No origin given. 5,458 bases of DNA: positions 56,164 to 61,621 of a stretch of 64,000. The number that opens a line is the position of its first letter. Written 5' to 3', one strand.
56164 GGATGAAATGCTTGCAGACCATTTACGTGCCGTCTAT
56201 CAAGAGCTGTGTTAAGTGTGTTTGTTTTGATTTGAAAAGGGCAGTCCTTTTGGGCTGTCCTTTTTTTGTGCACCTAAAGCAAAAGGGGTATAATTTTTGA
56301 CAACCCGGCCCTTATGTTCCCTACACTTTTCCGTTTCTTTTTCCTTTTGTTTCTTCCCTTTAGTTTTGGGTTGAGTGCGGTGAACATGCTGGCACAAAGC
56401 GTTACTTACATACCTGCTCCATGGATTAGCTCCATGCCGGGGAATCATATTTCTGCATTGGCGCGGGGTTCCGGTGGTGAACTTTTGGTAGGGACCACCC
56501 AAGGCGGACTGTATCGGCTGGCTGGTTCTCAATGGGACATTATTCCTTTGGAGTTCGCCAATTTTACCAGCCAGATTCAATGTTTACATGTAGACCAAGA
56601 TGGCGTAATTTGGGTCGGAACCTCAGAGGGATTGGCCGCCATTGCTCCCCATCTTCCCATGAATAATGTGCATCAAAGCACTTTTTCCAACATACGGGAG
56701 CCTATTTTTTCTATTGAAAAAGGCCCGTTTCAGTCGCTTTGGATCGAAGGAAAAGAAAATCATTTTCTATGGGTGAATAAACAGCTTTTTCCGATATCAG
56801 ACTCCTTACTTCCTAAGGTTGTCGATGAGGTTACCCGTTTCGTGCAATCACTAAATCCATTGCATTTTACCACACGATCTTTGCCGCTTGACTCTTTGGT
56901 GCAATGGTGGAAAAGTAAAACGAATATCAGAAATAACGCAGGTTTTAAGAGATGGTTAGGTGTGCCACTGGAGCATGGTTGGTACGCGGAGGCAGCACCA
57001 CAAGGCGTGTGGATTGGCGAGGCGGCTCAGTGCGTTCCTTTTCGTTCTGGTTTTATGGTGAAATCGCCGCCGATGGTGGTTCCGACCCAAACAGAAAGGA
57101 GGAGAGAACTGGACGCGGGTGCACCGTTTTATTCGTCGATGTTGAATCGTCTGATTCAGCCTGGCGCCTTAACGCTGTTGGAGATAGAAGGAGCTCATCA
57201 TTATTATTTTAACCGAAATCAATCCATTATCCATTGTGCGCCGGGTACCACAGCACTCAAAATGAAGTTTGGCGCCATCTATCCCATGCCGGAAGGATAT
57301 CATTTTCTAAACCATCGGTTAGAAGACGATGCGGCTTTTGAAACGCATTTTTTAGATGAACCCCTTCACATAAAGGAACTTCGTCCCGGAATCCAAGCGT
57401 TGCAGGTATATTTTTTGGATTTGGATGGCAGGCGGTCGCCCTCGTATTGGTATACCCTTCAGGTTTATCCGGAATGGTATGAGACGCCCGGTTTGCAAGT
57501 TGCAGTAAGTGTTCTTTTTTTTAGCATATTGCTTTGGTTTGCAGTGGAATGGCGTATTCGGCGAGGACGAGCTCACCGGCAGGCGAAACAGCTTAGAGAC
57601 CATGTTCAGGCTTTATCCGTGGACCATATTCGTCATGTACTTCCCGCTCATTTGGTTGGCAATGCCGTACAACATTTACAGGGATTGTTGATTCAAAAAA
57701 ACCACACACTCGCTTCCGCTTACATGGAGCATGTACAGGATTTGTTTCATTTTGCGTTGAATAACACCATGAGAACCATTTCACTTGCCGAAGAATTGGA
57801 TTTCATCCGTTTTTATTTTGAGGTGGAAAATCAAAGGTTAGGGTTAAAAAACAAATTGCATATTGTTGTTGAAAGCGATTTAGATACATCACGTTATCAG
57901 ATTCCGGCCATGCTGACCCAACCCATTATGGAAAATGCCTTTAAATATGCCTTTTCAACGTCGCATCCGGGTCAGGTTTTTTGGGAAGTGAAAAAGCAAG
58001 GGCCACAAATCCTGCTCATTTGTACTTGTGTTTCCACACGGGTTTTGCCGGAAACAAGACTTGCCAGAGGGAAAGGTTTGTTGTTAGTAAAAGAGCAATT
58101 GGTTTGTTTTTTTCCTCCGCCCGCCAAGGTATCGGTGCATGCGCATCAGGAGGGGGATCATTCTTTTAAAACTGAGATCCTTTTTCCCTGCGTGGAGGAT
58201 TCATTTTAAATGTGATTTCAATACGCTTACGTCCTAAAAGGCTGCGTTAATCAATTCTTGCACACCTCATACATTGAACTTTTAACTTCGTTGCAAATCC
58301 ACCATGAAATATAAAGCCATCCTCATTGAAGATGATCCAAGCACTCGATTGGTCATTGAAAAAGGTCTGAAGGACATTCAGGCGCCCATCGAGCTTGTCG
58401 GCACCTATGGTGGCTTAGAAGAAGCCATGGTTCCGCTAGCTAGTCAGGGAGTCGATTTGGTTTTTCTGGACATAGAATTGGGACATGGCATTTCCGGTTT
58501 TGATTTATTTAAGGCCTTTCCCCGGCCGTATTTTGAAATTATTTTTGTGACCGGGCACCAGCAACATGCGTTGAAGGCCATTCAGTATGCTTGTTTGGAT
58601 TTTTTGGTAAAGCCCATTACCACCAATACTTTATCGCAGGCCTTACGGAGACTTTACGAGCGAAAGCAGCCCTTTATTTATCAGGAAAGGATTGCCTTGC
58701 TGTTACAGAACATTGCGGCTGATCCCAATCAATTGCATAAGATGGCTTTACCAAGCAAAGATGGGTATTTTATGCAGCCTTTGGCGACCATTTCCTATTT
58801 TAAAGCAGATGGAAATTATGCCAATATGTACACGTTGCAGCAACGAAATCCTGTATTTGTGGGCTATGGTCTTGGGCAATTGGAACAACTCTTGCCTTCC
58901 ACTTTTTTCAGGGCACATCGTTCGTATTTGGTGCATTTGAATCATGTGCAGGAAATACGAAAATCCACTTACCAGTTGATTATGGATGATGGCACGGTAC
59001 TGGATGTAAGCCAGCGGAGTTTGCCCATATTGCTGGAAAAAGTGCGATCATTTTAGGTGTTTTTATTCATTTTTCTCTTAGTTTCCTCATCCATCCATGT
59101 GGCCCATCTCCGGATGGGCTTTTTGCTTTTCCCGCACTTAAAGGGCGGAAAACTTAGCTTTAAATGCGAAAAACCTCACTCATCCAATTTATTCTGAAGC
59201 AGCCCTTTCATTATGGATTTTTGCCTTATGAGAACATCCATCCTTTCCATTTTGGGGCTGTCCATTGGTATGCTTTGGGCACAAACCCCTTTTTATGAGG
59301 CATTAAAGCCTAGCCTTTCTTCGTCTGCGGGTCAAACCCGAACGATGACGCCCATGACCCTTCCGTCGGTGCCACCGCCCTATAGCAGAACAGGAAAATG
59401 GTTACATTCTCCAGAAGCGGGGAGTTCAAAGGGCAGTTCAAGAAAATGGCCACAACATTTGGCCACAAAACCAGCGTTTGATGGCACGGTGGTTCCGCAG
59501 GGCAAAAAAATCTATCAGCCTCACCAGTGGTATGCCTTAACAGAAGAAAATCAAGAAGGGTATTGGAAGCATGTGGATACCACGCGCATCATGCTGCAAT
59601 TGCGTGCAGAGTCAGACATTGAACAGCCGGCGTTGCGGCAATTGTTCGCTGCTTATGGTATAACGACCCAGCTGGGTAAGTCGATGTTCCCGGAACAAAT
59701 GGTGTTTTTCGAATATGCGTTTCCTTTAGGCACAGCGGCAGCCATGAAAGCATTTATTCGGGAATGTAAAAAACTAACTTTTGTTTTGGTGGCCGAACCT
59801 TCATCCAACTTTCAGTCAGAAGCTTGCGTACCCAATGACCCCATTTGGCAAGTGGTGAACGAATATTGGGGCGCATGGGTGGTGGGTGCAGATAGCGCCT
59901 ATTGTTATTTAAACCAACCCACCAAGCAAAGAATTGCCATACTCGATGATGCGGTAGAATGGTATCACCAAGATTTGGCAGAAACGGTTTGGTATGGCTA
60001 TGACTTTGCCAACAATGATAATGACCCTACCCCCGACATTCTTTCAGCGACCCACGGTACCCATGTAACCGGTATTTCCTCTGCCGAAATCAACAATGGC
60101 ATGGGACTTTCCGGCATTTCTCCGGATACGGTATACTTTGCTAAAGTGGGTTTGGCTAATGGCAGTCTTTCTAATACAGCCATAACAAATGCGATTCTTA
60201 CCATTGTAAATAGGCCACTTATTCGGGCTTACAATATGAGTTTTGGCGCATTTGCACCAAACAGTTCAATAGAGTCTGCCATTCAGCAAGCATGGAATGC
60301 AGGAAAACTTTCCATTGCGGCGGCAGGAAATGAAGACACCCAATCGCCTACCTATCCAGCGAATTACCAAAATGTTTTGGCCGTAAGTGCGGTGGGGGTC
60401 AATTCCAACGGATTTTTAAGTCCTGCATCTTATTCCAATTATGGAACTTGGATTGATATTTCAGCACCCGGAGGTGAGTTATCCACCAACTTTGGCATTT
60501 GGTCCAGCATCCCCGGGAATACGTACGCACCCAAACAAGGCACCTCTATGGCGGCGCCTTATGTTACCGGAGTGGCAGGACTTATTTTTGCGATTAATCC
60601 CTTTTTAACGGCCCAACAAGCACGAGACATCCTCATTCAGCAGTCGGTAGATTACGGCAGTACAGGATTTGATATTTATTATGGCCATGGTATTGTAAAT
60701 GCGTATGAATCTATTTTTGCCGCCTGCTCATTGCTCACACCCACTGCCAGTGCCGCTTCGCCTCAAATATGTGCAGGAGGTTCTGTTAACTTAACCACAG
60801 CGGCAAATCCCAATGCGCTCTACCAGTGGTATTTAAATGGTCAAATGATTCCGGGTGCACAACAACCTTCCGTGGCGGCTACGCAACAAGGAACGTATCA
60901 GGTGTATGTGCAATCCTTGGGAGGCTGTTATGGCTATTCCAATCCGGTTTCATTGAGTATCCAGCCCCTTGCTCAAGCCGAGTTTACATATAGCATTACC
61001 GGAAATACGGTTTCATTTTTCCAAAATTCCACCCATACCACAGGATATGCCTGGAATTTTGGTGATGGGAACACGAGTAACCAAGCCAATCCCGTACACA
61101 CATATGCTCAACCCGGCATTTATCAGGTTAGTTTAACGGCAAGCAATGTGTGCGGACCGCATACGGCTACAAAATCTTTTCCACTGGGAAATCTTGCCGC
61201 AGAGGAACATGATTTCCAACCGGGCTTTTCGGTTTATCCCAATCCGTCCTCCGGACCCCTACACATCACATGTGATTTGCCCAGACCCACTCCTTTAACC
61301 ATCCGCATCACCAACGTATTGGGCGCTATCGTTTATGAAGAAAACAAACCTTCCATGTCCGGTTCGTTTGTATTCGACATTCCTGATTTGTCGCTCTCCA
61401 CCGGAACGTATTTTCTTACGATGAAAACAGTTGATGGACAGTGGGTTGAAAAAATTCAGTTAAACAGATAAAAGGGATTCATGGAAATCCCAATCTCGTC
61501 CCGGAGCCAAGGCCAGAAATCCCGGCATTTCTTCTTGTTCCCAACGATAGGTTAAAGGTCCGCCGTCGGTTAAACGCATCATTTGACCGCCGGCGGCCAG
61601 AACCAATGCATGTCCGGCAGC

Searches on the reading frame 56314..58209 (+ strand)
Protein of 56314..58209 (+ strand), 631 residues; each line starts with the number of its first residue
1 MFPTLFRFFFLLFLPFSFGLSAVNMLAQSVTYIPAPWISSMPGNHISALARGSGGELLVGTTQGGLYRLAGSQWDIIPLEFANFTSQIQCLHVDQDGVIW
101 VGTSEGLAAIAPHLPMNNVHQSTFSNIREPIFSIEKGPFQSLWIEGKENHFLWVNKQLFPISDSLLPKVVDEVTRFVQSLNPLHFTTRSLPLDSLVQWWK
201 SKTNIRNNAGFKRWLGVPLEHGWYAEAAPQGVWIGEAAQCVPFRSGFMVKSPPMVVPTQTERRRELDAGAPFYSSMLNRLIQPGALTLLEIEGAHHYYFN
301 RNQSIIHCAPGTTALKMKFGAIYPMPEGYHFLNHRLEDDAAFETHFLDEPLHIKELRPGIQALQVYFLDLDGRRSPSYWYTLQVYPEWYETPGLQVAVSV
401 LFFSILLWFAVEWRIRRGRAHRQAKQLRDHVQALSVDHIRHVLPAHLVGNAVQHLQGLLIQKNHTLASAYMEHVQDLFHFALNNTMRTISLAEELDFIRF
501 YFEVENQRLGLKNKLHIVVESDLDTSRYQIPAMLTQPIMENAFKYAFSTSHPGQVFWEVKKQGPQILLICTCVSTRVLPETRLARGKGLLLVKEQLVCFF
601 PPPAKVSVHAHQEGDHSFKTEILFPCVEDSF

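Call 57: search_protein_families(library=pfam, proteins=[window:56314-58209:+], max_evalue=0.00001)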
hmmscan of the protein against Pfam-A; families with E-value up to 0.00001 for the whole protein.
window:56314-58209:+ (631 aa): 2 families
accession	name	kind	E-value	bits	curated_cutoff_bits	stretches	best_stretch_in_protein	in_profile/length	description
PF07494.17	Reg_prop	-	7.2e-07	29.1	20.4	0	86-104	5-23/24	Two component regulator propeller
PF06580.19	His_kinase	-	1.5e-06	28.8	25.2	1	445-510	12-78/81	Histidine kinase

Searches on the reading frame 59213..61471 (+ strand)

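Call 57: search_protein_families(library=pfam, proteins=[window:59213-61471:+], max_evalue=0.00001)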
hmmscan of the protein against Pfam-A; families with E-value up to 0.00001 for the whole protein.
window:59213-61471:+ (752 aa): 4 families
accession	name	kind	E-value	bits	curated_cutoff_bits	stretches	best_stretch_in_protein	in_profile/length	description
PF00082.27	Peptidase_S8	-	2.7e-42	145.5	21.8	1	240-493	5-288/288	Subtilase family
PF18911.6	PKD_4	-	4.4e-16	59.1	27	1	600-655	24-80/85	PKD domain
PF00801.26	PKD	-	6.7e-12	45.7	23.5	1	596-654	13-76/80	PKD domain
PF18962.6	Por_Secre_tail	-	1.2e-09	38.7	27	1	674-748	1-73/75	Secretion system C-terminal sorting domain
